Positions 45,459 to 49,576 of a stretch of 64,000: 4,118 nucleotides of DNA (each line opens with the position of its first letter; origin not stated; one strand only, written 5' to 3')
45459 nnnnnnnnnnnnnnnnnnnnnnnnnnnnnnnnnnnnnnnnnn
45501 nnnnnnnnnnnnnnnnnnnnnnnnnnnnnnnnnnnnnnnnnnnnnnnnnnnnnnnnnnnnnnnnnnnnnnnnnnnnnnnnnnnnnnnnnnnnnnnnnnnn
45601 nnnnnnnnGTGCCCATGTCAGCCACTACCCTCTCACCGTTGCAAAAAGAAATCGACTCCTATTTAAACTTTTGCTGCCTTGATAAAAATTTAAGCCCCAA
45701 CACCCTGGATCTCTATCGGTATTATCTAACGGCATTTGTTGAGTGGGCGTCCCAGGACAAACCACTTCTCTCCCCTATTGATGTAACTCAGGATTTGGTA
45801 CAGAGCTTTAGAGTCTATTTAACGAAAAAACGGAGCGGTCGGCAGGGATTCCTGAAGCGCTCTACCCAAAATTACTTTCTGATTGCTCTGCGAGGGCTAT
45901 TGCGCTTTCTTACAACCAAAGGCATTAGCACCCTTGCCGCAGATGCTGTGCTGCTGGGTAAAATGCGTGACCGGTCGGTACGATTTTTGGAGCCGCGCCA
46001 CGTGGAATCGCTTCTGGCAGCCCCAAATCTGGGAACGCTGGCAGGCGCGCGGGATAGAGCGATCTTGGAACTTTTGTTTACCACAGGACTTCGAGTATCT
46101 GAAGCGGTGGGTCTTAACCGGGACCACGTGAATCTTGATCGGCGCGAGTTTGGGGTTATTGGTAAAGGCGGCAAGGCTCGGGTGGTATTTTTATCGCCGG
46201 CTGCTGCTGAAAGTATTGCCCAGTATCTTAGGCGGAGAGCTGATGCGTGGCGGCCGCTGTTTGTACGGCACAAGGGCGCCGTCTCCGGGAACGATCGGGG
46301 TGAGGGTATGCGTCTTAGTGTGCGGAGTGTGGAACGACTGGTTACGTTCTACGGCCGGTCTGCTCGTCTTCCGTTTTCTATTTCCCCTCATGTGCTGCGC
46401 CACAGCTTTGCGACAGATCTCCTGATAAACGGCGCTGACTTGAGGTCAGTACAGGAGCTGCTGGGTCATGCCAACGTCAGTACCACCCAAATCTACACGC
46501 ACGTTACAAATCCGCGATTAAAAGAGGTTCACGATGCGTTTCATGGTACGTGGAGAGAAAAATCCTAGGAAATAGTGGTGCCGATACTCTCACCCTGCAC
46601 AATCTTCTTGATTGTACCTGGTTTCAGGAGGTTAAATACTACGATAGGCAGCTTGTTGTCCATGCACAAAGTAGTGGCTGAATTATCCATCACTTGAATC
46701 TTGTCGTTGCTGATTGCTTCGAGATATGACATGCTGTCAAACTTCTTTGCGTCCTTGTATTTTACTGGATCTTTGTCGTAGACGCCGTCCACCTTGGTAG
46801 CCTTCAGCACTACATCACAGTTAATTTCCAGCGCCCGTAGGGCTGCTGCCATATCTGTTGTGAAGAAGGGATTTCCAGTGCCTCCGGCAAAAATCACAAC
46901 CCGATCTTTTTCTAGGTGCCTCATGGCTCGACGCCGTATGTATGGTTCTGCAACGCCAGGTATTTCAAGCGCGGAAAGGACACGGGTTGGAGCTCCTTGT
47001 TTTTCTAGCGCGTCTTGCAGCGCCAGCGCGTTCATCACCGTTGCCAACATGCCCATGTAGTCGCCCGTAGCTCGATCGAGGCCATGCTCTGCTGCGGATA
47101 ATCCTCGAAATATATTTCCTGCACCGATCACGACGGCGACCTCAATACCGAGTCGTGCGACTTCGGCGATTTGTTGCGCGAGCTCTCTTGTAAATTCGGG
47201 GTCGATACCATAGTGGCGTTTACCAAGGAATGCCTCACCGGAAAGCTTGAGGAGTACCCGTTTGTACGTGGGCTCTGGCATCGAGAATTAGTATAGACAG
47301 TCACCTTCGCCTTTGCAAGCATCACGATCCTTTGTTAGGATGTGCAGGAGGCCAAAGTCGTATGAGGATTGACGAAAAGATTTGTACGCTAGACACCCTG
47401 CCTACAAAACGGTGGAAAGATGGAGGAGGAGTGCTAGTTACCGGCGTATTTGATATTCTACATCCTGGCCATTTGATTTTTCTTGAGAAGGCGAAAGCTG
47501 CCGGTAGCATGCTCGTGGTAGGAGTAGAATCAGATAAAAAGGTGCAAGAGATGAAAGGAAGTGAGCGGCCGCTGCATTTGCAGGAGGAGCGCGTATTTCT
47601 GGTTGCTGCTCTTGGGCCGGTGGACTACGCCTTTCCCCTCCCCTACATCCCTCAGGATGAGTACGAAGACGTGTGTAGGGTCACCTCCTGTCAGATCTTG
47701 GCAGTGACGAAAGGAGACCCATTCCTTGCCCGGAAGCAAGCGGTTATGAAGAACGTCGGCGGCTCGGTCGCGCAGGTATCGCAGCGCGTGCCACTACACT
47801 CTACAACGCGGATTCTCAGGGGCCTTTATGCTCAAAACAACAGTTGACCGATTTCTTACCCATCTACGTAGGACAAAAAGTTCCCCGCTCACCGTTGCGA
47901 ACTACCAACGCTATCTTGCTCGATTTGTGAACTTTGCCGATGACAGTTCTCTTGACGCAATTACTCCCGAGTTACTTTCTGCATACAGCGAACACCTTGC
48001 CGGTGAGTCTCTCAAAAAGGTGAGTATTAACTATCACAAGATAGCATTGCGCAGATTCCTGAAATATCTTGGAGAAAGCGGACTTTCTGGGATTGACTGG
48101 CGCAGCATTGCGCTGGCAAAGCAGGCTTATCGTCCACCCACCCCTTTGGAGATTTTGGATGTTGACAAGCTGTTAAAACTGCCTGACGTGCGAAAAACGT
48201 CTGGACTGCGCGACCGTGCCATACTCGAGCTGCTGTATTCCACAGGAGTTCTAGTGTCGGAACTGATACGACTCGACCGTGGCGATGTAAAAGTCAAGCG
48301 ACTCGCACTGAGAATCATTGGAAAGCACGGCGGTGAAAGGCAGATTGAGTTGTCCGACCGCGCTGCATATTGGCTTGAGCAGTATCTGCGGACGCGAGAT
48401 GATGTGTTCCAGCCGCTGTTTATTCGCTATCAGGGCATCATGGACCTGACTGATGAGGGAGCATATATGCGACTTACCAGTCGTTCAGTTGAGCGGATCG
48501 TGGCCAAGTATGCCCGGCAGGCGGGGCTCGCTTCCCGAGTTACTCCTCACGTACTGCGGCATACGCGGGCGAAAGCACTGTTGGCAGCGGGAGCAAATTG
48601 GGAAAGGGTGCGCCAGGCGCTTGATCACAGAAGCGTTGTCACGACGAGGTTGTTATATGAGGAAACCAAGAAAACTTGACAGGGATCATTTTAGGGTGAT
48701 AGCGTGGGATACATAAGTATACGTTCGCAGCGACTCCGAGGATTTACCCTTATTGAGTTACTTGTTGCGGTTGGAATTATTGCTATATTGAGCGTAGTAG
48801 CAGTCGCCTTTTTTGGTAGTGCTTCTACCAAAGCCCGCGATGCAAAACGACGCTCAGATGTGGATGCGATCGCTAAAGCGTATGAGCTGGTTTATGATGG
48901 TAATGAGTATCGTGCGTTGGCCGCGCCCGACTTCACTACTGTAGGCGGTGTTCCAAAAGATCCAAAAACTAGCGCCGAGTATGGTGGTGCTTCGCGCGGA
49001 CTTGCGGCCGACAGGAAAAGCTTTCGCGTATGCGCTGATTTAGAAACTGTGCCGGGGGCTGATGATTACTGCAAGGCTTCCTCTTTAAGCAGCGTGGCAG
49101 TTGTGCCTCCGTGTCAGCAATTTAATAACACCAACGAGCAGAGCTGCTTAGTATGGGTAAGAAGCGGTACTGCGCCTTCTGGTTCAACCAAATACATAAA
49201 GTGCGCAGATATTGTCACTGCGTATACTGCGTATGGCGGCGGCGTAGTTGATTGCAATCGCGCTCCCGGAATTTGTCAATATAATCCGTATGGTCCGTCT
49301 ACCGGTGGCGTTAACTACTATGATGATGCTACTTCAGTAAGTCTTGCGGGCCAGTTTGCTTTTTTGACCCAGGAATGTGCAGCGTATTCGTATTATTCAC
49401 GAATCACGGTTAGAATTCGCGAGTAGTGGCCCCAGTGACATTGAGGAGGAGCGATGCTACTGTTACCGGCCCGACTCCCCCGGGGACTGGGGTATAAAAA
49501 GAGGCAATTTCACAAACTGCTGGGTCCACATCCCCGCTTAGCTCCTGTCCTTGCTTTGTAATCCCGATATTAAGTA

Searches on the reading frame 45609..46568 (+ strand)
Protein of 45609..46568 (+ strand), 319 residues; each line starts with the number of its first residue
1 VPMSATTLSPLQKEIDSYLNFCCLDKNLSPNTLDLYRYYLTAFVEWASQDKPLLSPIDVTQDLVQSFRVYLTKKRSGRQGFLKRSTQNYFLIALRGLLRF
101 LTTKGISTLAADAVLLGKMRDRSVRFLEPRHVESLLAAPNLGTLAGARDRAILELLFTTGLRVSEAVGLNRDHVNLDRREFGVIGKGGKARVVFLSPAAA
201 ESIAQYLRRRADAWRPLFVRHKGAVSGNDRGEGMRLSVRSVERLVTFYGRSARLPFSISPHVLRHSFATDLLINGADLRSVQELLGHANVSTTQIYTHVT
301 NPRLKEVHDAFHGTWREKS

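Call 45: search_protein_families(library=pfam, proteins=[window:45609-46568:+], max_evalue=0.01)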
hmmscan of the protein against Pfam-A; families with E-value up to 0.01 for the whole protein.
window:45609-46568:+ (319 aa): 4 families
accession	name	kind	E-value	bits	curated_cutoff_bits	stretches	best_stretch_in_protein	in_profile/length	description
PF00589.27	Phage_integrase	-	1.6e-38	132.7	27.1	1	126-300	2-169/172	Phage integrase family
PF02899.23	Phage_int_SAM_1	-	8.5e-11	42.4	22.3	1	15-104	1-82/83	Phage integrase, N-terminal SAM-like domain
PF13495.12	Phage_int_SAM_4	-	0.00036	21.3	27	1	26-97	12-74/85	Phage integrase, N-terminal SAM-like domain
PF13102.12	Phage_int_SAM_5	-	0.0021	18.8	22.3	1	25-95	14-76/98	Phage integrase SAM-like domain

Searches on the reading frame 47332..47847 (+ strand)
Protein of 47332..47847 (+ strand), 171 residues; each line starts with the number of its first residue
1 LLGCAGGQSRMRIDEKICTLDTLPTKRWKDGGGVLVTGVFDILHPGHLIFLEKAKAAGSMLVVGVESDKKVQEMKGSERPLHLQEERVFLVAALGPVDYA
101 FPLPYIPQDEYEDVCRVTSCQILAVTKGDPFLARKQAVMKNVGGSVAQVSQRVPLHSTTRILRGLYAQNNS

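Call 45: search_protein_families(library=pfam, proteins=[window:47332-47847:+], max_evalue=0.01)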
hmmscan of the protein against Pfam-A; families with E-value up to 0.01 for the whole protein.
window:47332-47847:+ (171 aa): 1 family
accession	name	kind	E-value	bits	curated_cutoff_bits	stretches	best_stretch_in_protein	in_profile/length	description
PF01467.32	CTP_transf_like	-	3.3e-11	44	21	1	36-107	2-70/133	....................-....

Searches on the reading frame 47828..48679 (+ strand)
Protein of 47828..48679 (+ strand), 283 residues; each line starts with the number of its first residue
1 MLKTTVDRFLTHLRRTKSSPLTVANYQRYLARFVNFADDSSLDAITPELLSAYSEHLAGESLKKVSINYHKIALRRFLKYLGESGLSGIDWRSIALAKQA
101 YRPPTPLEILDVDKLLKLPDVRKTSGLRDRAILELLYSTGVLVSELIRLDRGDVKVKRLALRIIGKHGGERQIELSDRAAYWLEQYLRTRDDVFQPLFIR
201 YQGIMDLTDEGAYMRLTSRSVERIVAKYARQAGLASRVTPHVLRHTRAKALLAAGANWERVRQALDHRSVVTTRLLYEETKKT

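Call 45: search_protein_families(library=pfam, proteins=[window:47828-48679:+], max_evalue=0.01)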
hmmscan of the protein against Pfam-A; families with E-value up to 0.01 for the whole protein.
window:47828-48679:+ (283 aa): 4 families
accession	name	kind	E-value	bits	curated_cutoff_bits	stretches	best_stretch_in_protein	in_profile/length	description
PF00589.27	Phage_integrase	-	4.9e-28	98.5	27.1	1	111-277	7-165/172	Phage integrase family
PF02899.23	Phage_int_SAM_1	-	7e-14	52.3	22.3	1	6-81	1-79/83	Phage integrase, N-terminal SAM-like domain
PF13102.12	Phage_int_SAM_5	-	3.2e-07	31.1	22.3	1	12-80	12-81/98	Phage integrase SAM-like domain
PF13495.12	Phage_int_SAM_4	-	7.5e-07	29.9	27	1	7-80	3-77/85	Phage integrase, N-terminal SAM-like domain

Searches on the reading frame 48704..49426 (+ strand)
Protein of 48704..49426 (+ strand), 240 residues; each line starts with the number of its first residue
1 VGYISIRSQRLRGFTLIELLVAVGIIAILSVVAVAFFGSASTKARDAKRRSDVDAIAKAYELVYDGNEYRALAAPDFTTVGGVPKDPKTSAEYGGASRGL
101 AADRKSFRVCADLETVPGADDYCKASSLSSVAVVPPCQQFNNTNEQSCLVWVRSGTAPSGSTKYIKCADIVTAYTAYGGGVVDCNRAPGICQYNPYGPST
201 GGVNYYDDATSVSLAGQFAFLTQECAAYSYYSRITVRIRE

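Call 45: search_protein_families(library=pfam, proteins=[window:48704-49426:+], max_evalue=0.01)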
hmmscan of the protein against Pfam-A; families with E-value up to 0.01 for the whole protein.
window:48704-49426:+ (240 aa): 1 family
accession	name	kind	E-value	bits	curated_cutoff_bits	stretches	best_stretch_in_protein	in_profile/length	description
PF07963.17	N_methyl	-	2.4e-07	30.5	21.2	1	12-33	5-26/27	Prokaryotic N-terminal methylation motif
